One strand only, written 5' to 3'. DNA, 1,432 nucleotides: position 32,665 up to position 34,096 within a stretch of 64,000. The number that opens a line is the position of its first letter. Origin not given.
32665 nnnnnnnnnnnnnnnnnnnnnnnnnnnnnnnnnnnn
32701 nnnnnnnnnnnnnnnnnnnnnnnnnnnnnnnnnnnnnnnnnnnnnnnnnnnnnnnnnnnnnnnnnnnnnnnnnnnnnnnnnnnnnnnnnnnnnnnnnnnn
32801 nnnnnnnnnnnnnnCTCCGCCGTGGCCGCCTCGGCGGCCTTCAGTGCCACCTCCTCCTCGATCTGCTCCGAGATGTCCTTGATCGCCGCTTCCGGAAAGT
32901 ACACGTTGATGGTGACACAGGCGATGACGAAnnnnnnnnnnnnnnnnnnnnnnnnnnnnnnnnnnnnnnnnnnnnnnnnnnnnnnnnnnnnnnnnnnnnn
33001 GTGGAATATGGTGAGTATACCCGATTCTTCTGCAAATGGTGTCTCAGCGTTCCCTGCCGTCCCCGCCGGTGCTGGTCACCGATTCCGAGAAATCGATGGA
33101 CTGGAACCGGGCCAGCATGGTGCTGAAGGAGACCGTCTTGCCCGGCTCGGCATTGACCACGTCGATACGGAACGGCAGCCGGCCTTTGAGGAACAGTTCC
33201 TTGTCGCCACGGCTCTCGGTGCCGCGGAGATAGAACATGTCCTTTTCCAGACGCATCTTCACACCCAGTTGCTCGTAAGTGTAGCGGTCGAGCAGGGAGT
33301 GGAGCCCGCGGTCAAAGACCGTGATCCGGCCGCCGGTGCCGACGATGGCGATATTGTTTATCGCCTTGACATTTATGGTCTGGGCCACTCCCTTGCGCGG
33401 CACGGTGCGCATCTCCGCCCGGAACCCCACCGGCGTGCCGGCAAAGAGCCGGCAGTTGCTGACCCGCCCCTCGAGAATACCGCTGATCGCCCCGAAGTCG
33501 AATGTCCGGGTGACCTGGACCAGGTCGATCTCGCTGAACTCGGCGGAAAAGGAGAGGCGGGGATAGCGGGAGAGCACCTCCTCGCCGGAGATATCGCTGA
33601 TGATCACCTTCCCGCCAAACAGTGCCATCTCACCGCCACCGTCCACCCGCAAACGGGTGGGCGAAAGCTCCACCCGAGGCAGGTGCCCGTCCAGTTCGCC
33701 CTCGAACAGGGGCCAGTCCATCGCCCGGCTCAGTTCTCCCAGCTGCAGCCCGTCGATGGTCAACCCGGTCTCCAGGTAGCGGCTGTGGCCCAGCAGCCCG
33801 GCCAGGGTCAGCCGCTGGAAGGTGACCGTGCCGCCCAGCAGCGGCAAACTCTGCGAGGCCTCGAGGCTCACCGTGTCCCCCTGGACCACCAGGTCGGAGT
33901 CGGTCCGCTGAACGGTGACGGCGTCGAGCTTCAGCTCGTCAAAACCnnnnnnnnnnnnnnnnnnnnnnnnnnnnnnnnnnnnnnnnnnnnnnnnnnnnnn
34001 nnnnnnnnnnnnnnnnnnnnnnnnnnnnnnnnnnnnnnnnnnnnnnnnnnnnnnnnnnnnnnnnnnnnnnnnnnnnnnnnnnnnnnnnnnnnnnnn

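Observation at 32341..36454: ydbH-ynbE-ydbL-type module with YnbE and YdbL fused into one lipoprotein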

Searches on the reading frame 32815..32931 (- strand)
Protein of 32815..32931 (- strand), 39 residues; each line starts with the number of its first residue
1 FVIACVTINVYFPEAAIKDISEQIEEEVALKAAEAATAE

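Call 61: search_protein_representatives(alignment_id=A4)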
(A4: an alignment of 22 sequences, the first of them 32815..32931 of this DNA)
Query: 22 sequences, 39 profile positions. Proteins with E-value up to 0.001 (for the whole library): 294; up to 1e-10: 36; up to 1e-30: 0. The best 150 are listed.
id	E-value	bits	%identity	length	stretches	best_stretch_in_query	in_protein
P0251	5.7e-18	80.4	-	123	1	1-38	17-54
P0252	1.3e-17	79.3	-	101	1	2-38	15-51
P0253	4.6e-17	77.5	-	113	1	1-38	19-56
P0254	5.2e-17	77.3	-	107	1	2-38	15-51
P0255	1.3e-16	76.1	-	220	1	1-38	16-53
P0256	1.6e-16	75.8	-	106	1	1-38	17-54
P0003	1.7e-16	75.7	-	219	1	1-38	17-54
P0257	1.7e-16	75.7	-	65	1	2-37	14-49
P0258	3.1e-16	74.8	-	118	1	2-38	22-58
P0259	3.7e-16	74.6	-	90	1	1-37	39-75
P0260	4.5e-16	74.3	-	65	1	1-37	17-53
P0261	4.5e-16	74.3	-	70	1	2-34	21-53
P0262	6.7e-16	73.8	-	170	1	1-37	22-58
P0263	6.9e-16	73.7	-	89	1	1-35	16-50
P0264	1.2e-15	73.0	-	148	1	2-37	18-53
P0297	8.4e-07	44.7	-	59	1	2-37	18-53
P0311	1.1e-05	41.0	-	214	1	1-38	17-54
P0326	3.8e-05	39.3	-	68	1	2-37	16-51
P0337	5.7e-05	38.8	-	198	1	1-35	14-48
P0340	6.2e-05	38.7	-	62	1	2-38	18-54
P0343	7.1e-05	38.5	-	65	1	2-34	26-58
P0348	8.1e-05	38.3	-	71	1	2-30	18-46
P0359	1.0e-04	38.0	-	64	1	2-30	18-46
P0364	1.2e-04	37.8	-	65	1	1-28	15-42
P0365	1.2e-04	37.7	-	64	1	1-27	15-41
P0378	1.6e-04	37.4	-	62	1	1-30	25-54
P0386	1.8e-04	37.2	-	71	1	2-30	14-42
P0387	1.8e-04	37.2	-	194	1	2-27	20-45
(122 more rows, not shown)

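Call 63: search_protein_families(library=pfam, proteins=[P0340, P0343, P0359, P0378, P0386, P0348, P0326, P0364, P0365, P0297], max_evalue=10)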
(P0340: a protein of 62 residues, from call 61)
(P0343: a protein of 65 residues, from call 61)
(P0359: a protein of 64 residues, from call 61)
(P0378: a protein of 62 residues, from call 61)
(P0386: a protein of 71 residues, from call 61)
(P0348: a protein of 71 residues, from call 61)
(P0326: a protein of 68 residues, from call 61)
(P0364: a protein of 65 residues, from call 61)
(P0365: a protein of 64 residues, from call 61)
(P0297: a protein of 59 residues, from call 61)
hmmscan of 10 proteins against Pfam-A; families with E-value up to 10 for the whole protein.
P0340 (62 aa): 0 families

P0343 (65 aa): 1 family
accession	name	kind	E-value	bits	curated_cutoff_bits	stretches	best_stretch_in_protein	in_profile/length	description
PF14589.11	NrfD_2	-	0.069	13.3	27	1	11-50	182-221/281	Polysulfide reductase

P0359 (64 aa): 2 families
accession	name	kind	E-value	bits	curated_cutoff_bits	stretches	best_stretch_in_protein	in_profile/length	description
PF13786.12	DUF4179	-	0.047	14.6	30.1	1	12-59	11-58/94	Domain of unknown function (DUF4179)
PF00233.25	PDEase_I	-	0.25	11.5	24.8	1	13-53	149-189/238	3'5'-cyclic nucleotide phosphodiesterase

P0378 (62 aa): 0 families

P0386 (71 aa): 0 families

P0348 (71 aa): 1 family
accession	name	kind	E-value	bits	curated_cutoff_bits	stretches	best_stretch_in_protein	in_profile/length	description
PF16101.10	PRIMA1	-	0.038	14.2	38.6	1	31-67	35-75/158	Proline-rich membrane anchor 1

P0326 (68 aa): 1 family
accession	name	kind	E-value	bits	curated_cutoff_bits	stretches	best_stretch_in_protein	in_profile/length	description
PF00958.27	GMP_synt_C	-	0.043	14.3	27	1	25-59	55-89/92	GMP synthase C terminal domain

P0364 (65 aa): 0 families

P0365 (64 aa): 0 families

P0297 (59 aa): 2 families
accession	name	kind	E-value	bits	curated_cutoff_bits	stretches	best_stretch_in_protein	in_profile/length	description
PF09716.15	ETRAMP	-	0.0049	17.3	29.1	1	3-53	3-53/81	Malarial early transcribed membrane protein (ETRAMP)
PF16962.11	ABC_export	-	0.1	11.5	29.7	1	5-52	249-299/531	Putative ABC exporter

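Call 64: search_protein_families(library=ncbifam, proteins=[P0340, P0343, P0359, P0378, P0386, P0348, P0326, P0364, P0365, P0297], max_evalue=10)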
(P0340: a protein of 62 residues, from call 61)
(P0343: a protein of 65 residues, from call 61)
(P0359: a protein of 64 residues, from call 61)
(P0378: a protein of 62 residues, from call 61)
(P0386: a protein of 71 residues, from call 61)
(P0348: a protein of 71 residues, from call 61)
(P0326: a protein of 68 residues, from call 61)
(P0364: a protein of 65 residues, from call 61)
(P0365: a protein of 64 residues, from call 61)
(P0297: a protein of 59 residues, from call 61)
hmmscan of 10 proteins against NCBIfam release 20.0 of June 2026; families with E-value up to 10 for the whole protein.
P0340 (62 aa): 0 families

P0343 (65 aa): 2 families
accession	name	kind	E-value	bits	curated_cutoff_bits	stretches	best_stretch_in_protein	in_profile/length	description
NF047847.2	SS_mature_LptM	equivalog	0.051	13.7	27.7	1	12-29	1-20/31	LPS translocon maturation chaperone LptM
NF047408.1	SA0632_fam_LP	equivalog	0.11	12.1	70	1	12-29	1-18/68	SA0632 family lipoprotein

P0359 (64 aa): 0 families

P0378 (62 aa): 0 families

P0386 (71 aa): 0 families

P0348 (71 aa): 1 family
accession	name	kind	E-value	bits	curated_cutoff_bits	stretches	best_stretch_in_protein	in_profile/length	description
NF052236.1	SCO4983_fam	equivalog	0.085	13.2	55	1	24-60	48-84/133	SCO4983 family protein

P0326 (68 aa): 1 family
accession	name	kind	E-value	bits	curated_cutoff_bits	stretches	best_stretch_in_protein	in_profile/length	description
NF000848.1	PRK00074.1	equivalog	0.29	9.7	400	1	26-59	475-508/512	glutamine-hydrolyzing GMP synthase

P0364 (65 aa): 0 families

P0365 (64 aa): 1 family
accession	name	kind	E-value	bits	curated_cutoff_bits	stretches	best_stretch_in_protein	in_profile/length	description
NF041883.1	RNase_A_lipo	exception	0.025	14.6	200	1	3-53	6-54/168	RNase A-like domain-containing lipoprotein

P0297 (59 aa): 0 families

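Call 65: find_encoding_contigs(protein=P0359, flank=8000, max_places=4)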
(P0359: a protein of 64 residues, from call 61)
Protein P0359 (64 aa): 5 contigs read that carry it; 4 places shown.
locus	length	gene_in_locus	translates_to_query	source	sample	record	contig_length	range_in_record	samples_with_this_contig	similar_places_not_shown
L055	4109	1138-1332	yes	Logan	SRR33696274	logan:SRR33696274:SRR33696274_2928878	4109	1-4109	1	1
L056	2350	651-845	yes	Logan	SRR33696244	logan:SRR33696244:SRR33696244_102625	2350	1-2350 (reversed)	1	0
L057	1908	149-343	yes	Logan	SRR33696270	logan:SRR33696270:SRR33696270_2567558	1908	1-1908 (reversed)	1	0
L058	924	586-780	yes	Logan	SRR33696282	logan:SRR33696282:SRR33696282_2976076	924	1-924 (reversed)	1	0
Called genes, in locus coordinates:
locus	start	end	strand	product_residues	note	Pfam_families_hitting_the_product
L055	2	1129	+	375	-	?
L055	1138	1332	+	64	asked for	-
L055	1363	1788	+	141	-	PF07027:DUF1318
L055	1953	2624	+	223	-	PF01027:Bax1-I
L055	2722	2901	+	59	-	-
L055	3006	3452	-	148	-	-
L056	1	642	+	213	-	?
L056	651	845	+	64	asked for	-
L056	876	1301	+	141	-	PF07027:DUF1318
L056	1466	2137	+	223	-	PF01027:Bax1-I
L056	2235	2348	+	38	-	?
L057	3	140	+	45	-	?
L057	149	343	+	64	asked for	-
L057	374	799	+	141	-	PF07027:DUF1318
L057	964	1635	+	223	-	PF01027:Bax1-I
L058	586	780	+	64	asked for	-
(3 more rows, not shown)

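Call 66: search_protein_families(library=pfam, proteins=[L055:2-1129:+, L055:1363-1788:+, L055:1138-1332:+], max_evalue=1)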
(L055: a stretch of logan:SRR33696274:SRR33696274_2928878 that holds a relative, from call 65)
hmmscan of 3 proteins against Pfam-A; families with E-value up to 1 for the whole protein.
L055:2-1129:+ (375 aa): 0 families

L055:1363-1788:+ (141 aa): 4 families
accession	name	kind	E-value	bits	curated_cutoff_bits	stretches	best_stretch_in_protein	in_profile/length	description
PF07027.17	DUF1318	-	3e-24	85.8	27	1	42-141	1-92/92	Protein of unknown function (DUF1318)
PF24416.1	DUF7548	-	0.03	14.7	27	1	43-70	30-57/137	Family of unknown function (DUF7548)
PF10678.14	DUF2492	-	0.14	12.9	27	1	36-67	22-53/77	Protein of unknown function (DUF2492)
PF13801.11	Metal_resist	-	0.24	12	29.2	1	67-104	60-97/125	Heavy-metal resistance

L055:1138-1332:+ (64 aa): 2 families
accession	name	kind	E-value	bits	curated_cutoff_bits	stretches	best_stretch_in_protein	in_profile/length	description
PF13786.12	DUF4179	-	0.047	14.6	30.1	1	12-59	11-58/94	Domain of unknown function (DUF4179)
PF00233.25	PDEase_I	-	0.25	11.5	24.8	1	13-53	149-189/238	3'5'-cyclic nucleotide phosphodiesterase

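Call 67: find_encoding_contigs(protein=P0386, flank=8000, max_places=4)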
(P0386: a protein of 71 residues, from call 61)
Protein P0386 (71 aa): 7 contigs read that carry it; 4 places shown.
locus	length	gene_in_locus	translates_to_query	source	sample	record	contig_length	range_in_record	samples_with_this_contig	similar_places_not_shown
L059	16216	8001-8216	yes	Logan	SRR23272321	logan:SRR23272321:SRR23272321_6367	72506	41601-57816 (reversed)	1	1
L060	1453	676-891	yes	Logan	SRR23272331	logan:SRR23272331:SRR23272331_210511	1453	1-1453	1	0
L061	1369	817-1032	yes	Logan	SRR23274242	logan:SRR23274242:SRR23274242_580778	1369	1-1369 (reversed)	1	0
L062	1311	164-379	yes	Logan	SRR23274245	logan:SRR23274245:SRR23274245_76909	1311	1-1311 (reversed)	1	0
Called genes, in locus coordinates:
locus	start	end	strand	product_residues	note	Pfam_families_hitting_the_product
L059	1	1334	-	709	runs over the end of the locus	PF00990:GGDEF, PF00563:EAL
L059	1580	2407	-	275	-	PF14805:THDPS_N_2, PF25084:LbH_EIF2B (faint), PF00132:Hexapep, PF14602:Hexapep_2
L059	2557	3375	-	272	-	PF01435:Peptidase_M48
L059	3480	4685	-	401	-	PF13742:tRNA_anti_2, PF01336:tRNA_anti-codon, PF02601:Exonuc_VII_L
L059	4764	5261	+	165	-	PF02600:DsbB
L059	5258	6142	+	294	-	PF00291:PALP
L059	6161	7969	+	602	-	-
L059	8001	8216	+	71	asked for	-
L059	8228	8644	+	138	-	PF07027:DUF1318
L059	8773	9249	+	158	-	-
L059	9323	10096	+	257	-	PF10108:DNA_pol_B_exo2, PF13482:RNase_H_2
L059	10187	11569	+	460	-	PF01938:TRAM, PF05958:tRNA_U5-meth_tr, PF13847:Methyltransf_31 (weak)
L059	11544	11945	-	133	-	PF02077:SURF4 (faint), PF07681:DoxX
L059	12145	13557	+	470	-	PF00496:SBP_bac_5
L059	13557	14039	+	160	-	PF03734:YkuD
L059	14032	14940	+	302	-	PF19300:BPD_transp_1_N, PF00528:BPD_transp_1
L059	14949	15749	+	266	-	PF00528:BPD_transp_1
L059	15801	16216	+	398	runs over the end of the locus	PF13489:Methyltransf_23 (faint), PF05175:MTS, PF06325:PrmA, PF08241:Methyltransf_11 (weak), PF13649:Methyltransf_25 (weak), PF13847:Methyltransf_31 (weak)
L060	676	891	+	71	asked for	-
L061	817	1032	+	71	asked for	-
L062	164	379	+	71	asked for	-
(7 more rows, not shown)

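Call 71: find_encoding_contigs(protein=P0364, flank=6000, max_places=2)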
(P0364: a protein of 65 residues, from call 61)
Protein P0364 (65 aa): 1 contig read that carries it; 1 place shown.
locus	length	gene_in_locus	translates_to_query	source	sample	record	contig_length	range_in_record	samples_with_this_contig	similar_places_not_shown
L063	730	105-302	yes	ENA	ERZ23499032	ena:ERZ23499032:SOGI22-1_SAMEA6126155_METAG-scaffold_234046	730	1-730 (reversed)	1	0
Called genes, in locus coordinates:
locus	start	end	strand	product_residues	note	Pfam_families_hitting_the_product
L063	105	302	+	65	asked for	-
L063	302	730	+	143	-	?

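Call 72: find_encoding_contigs(protein=P0348, flank=6000, max_places=2)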
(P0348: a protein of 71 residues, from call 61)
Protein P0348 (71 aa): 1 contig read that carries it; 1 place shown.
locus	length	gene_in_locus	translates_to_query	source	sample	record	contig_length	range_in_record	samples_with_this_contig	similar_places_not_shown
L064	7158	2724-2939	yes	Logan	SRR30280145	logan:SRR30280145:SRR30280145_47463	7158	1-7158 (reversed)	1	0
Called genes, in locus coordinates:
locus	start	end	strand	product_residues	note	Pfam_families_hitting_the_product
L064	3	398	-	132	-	?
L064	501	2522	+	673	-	-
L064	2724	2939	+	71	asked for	-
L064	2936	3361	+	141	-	PF07027:DUF1318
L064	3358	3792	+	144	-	PF03061:4HBT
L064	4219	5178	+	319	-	PF09084:NMT1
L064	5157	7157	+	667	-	?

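Call 73: find_encoding_contigs(protein=P0343, flank=6000, max_places=2)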
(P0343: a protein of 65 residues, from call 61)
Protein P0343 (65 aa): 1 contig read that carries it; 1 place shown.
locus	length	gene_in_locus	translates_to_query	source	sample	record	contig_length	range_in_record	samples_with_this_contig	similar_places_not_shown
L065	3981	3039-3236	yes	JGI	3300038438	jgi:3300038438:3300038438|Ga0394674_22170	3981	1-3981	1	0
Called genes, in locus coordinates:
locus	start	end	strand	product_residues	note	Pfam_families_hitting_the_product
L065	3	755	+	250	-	?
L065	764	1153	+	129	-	PF02537:CRCB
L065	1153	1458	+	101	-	PF02641:DUF190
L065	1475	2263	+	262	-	PF01738:DLH, PF12146:Hydrolase_4 (faint), PF00326:Peptidase_S9 (faint)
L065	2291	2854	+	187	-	PF09335:VTT_dom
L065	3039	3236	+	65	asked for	-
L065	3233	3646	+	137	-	PF07027:DUF1318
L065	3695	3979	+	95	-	?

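Call 75: search_protein_families(library=pfam, proteins=[L059:6161-7969:+, L064:501-2522:+], max_evalue=10)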
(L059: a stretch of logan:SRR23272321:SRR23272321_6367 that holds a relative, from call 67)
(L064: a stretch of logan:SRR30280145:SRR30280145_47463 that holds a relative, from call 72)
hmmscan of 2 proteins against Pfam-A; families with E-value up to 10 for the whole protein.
L059:6161-7969:+ (602 aa): 1 family
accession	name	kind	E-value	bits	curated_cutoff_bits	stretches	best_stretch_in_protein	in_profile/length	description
PF04084.20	RecA-like_ORC2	-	0.21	11.3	25.1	1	566-592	78-104/251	Origin recognition complex subunit 2 RecA-like domain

L064:501-2522:+ (673 aa): 0 families

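Call 85: find_encoding_contigs(protein=P0311, flank=6000, max_places=2)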
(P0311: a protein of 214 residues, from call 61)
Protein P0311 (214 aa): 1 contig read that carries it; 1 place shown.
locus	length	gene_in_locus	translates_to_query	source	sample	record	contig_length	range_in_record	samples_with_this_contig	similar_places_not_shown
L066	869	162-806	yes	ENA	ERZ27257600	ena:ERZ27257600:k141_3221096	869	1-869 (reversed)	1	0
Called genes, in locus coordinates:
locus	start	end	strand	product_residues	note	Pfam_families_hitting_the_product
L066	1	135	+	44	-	?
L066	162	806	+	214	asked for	-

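Call 86: find_encoding_contigs(protein=P0387, flank=6000, max_places=2)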
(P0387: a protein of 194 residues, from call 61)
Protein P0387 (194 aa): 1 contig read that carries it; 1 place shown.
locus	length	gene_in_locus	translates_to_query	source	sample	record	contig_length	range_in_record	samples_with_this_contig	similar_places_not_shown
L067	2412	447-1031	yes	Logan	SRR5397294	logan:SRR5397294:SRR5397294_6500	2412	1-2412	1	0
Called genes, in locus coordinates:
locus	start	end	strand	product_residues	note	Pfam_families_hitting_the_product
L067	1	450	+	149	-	?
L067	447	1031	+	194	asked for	PF07027:DUF1318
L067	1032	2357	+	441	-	PF01938:TRAM (weak), PF05958:tRNA_U5-meth_tr, PF05175:MTS (weak), PF13649:Methyltransf_25, PF13847:Methyltransf_31 (weak), PF05958:tRNA_U5-meth_tr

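Call 87: find_encoding_contigs(protein=P0337, flank=6000, max_places=2)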
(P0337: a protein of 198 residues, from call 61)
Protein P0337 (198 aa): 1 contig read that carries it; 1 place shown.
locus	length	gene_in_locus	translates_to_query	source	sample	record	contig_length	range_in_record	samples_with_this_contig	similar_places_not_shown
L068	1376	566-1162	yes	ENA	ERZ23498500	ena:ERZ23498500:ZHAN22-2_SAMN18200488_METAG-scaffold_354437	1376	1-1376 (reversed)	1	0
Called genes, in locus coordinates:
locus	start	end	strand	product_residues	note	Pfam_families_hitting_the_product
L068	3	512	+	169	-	?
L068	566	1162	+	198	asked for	PF07027:DUF1318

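Call 102: search_dna_similar(query=L059:6161-7969:+, collection=plasmids, mode=protein, max_evalue=0.001, max_rows=15)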
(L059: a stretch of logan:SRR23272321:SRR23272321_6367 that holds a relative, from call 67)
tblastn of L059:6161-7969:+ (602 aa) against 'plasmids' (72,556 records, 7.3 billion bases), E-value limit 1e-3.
No match.

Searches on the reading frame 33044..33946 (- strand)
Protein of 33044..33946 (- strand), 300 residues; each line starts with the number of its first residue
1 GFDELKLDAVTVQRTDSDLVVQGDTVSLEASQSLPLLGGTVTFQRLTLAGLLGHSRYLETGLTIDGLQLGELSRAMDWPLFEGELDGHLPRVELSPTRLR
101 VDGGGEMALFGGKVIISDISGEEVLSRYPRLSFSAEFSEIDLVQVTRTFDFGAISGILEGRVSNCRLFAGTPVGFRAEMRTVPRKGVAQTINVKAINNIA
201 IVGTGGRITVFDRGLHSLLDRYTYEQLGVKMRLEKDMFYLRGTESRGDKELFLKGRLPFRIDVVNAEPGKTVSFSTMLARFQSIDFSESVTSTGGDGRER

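Call 15: search_protein_families(library=pfam, proteins=[window:33044-33946:-], max_evalue=10)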
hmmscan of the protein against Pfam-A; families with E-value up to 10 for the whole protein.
window:33044-33946:- (300 aa): 1 family
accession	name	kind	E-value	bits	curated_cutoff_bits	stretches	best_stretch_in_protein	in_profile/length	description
PF14660.12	DUF4458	-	0.27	11.8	22.4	1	229-283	3-58/114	Domain of unknown function (DUF4458)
